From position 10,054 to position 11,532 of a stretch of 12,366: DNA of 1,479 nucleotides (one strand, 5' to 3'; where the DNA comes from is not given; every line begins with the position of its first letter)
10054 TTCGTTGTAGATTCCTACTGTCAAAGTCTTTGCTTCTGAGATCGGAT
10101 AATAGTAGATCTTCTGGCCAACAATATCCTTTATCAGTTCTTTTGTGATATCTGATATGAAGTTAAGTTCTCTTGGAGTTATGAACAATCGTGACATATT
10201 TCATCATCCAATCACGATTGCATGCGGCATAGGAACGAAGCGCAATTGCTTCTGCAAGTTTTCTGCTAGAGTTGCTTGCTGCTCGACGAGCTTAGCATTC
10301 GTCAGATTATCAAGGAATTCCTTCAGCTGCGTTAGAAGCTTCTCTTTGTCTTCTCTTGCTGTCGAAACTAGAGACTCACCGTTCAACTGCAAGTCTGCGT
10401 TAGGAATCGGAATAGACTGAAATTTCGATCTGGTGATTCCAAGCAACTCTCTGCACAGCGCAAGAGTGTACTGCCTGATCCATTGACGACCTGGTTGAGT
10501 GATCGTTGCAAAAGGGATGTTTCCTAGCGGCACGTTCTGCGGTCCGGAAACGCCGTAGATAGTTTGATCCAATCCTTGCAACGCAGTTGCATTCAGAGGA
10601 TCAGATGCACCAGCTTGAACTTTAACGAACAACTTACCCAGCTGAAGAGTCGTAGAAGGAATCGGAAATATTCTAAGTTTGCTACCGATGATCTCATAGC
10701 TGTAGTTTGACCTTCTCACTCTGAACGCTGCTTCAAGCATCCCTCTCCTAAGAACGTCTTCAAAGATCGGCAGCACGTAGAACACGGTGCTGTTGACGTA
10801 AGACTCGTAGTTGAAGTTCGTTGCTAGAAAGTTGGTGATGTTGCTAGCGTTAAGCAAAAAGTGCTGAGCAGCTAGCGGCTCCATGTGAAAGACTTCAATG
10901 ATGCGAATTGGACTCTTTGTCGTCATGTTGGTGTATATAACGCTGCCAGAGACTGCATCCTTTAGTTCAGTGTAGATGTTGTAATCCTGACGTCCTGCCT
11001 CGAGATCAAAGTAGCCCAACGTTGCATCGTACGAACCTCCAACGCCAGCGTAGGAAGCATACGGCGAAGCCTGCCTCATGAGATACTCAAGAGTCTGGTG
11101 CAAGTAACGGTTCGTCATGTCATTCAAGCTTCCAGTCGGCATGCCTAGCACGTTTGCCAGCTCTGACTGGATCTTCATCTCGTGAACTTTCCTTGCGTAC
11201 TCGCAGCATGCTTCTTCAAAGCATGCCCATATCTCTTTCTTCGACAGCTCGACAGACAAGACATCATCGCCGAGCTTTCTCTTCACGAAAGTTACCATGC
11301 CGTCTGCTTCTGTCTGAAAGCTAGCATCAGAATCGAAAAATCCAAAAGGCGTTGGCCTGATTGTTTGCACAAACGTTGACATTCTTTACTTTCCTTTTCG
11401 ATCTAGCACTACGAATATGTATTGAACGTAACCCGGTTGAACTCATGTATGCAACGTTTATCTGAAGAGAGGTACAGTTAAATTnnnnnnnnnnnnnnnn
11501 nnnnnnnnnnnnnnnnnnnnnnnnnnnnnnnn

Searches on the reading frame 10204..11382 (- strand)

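Call 4: search_protein_families(library=pfam, proteins=[window:10204-11382:-], max_evalue=0.1)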
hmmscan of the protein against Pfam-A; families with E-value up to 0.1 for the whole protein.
window:10204-11382:- (392 aa): 0 families

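Call 5: search_protein_families(library=phrogs, proteins=[window:10204-11382:-], max_evalue=0.001)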
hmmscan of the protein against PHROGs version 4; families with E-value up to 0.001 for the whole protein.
window:10204-11382:- (392 aa): 1 family
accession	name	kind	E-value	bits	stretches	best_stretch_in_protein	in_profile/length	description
phrog_211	-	connector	5.6e-09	35.8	1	20-359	721-965/976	head-tail adaptor Ad2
